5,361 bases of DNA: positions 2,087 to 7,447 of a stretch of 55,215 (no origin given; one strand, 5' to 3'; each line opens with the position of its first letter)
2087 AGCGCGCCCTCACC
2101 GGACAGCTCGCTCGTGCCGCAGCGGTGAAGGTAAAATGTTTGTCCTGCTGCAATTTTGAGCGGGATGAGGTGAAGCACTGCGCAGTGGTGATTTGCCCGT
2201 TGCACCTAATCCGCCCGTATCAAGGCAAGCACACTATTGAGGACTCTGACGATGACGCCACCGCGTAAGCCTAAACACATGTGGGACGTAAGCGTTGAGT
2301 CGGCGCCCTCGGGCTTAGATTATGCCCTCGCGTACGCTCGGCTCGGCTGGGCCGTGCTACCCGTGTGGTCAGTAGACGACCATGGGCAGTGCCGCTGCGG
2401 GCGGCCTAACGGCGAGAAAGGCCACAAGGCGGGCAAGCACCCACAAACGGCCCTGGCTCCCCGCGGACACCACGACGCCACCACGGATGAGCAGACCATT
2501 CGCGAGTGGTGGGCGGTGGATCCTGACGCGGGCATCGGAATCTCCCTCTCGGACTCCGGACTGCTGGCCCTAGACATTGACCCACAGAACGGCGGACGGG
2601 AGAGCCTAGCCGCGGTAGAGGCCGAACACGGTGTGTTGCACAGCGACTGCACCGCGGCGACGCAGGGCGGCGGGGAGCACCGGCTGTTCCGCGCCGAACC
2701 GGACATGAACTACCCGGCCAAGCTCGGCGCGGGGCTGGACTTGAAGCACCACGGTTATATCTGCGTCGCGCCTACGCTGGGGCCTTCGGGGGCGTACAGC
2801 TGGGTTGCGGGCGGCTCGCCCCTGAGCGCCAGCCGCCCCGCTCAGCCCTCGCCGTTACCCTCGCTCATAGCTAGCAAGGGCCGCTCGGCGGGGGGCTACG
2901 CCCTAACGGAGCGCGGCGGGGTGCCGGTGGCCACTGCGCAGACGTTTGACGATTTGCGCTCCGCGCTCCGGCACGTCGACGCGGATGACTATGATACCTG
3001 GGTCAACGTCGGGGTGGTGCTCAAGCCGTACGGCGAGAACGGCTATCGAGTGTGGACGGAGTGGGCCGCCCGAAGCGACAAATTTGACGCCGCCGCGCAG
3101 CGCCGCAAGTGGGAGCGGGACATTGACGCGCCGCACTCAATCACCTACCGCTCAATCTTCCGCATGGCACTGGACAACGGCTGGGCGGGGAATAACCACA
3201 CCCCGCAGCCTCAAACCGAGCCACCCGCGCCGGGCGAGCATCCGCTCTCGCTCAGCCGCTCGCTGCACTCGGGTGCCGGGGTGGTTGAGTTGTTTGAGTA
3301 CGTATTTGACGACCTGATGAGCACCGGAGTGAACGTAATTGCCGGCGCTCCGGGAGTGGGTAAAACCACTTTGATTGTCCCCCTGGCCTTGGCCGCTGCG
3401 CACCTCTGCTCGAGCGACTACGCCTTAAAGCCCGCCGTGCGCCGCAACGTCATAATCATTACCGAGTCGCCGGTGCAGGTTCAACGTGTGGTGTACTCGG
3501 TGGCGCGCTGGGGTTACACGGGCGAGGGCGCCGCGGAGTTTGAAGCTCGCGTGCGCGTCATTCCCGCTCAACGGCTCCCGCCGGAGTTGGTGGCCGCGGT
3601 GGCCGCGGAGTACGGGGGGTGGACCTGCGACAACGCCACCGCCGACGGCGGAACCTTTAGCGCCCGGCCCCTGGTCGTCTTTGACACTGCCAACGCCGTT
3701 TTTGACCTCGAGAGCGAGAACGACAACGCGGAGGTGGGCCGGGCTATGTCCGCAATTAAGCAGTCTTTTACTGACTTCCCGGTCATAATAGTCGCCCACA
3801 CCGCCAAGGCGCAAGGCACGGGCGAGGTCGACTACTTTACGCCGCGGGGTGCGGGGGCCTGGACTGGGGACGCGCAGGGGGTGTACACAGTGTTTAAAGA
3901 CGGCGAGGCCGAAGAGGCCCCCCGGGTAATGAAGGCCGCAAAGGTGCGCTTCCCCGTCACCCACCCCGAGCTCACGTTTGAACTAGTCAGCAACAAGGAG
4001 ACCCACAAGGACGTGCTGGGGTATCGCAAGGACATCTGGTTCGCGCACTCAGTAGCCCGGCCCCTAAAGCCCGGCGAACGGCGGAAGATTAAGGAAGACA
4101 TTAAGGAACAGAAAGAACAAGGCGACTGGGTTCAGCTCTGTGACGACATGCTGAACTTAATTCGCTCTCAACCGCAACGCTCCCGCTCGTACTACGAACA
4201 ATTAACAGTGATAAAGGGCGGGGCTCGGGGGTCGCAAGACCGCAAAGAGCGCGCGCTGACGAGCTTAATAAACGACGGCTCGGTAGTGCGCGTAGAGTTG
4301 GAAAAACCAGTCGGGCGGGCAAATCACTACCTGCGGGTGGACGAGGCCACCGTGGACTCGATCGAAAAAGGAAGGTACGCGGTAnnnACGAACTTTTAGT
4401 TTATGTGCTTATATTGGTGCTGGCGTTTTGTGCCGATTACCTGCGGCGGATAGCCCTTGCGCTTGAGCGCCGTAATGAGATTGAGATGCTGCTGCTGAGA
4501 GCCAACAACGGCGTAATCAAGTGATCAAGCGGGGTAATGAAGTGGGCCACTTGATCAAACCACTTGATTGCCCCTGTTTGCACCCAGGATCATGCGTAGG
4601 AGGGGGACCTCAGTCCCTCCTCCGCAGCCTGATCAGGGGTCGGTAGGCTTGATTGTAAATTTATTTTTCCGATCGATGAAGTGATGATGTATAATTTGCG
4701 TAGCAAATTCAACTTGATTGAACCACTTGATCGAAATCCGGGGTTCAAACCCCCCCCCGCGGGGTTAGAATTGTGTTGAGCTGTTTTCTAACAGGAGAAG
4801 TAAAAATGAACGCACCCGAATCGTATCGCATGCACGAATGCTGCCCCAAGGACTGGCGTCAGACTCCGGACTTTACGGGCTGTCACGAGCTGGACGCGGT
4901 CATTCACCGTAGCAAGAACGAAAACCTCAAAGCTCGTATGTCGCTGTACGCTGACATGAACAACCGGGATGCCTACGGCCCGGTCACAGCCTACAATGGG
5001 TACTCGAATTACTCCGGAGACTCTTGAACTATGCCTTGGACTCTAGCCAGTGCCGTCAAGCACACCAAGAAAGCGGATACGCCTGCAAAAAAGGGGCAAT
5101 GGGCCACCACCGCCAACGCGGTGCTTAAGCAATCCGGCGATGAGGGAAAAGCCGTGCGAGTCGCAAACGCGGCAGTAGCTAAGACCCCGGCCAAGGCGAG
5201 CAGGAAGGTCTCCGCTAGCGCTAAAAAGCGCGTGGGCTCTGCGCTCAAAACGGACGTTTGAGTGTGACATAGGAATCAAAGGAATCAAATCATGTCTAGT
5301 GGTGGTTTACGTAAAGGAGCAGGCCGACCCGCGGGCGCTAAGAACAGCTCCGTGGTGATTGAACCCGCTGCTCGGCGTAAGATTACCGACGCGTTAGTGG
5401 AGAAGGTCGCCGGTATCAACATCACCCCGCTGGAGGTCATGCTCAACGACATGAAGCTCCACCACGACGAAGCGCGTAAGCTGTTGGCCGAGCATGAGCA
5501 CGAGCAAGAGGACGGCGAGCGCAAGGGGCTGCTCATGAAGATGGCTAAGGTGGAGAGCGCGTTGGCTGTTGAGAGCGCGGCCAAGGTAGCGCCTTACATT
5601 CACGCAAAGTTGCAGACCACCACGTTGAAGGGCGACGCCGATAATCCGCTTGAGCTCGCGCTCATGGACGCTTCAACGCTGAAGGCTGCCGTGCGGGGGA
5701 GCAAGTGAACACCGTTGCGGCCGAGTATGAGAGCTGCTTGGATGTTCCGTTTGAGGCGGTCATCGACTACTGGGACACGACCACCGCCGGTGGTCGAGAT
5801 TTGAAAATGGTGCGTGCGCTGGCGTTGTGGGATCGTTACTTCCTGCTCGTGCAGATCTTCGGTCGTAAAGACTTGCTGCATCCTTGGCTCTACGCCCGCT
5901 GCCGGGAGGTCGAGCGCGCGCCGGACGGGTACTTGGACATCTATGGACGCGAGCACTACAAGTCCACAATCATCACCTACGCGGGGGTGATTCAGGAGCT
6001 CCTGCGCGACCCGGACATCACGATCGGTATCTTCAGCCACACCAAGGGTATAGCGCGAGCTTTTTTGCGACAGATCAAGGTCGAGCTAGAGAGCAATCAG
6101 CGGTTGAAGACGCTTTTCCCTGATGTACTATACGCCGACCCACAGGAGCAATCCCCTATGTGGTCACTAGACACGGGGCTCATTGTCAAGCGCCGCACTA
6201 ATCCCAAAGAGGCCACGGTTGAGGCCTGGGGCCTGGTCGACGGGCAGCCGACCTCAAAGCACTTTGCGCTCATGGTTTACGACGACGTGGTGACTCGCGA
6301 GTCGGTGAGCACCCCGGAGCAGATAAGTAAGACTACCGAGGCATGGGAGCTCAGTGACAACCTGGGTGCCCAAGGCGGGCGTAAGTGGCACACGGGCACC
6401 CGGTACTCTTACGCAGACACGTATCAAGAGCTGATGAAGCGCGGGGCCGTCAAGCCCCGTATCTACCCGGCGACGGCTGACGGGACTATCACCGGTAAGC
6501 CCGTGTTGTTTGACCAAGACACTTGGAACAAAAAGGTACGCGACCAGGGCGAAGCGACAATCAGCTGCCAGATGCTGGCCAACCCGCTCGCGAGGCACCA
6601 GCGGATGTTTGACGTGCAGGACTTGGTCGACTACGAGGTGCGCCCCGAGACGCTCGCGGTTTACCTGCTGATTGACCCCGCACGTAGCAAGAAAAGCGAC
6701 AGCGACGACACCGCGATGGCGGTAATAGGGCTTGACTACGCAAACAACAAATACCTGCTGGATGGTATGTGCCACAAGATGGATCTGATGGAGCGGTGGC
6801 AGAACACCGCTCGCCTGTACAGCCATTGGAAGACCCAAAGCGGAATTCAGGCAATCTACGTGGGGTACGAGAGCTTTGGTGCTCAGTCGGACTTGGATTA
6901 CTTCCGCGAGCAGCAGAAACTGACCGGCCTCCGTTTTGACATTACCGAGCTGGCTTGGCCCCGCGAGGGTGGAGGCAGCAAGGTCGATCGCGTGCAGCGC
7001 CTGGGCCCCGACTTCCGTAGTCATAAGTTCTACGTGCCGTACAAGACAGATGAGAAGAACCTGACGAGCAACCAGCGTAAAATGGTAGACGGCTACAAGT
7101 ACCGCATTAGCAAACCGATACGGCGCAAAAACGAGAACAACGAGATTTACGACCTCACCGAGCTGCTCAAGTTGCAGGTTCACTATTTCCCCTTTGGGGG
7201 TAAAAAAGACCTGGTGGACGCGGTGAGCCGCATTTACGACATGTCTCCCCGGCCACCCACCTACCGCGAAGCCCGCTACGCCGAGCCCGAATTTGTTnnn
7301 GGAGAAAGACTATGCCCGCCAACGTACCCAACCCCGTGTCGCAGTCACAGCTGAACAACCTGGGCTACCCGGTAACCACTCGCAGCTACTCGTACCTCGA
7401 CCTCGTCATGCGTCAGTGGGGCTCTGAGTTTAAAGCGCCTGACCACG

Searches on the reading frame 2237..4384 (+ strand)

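Call 14: search_protein_families(library=phrogs, proteins=[window:2237-4384:+], max_evalue=0.001)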
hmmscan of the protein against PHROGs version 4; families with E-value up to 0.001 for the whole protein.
window:2237-4384:+ (716 aa): 9 families
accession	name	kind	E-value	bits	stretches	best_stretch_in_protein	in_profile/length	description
phrog_1156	-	DNA, RNA and nucleotide metabolism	6.9e-27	95.3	1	28-307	15-304/855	DNA primase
phrog_5852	-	DNA, RNA and nucleotide metabolism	3.2e-22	80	1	30-200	70-238/242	DNA polymerase/primase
phrog_906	-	DNA, RNA and nucleotide metabolism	2.2e-20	74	1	29-222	27-254/872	DNA polymerase/primase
phrog_29234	-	unknown function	7.4e-12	45.1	1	214-318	223-323/887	-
phrog_5177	-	DNA, RNA and nucleotide metabolism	5.1e-10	38.9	1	27-122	21-98/876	DNA polymerase/primase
phrog_2597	-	DNA, RNA and nucleotide metabolism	6.3e-10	39.2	1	239-321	6-91/747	DNA primase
phrog_239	-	DNA, RNA and nucleotide metabolism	4.8e-07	30.1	1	479-590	471-594/801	DNA primase/helicase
phrog_15962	-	DNA, RNA and nucleotide metabolism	1.2e-05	24.8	1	224-320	233-335/835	DNA primase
phrog_25693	-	unknown function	0.00067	19.4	0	493-561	178-247/405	-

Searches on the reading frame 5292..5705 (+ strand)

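Call 14: search_protein_families(library=phrogs, proteins=[window:5292-5705:+], max_evalue=0.001)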
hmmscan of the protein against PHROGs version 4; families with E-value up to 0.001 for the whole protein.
window:5292-5705:+ (138 aa): 1 family
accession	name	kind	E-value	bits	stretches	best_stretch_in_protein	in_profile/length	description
phrog_15261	-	unknown function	1.4e-07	32.9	1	2-126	7-92/99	-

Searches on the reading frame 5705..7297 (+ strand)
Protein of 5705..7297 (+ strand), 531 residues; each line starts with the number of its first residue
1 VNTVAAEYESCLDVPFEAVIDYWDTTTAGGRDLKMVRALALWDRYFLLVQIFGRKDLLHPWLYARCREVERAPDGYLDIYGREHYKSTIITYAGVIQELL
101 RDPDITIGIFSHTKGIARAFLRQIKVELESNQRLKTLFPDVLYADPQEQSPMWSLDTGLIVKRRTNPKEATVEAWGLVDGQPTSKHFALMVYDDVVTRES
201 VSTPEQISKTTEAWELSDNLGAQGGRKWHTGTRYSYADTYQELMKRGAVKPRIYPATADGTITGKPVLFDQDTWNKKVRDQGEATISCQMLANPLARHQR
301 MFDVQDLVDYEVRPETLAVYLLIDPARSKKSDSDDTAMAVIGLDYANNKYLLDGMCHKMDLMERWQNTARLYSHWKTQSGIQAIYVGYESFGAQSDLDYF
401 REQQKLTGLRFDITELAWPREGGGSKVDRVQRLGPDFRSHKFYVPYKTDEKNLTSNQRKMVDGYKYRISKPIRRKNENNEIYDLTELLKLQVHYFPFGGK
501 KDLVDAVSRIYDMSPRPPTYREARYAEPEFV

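Call 14: search_protein_families(library=phrogs, proteins=[window:5705-7297:+], max_evalue=0.001)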
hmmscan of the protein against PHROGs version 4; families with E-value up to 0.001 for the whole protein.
window:5705-7297:+ (531 aa): 2 families
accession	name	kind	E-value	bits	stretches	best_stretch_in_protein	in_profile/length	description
phrog_38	-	head and packaging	7e-42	145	1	81-522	313-711/760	terminase large subunit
phrog_5573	-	head and packaging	6.3e-07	30.1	1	266-385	29-144/250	terminase large subunit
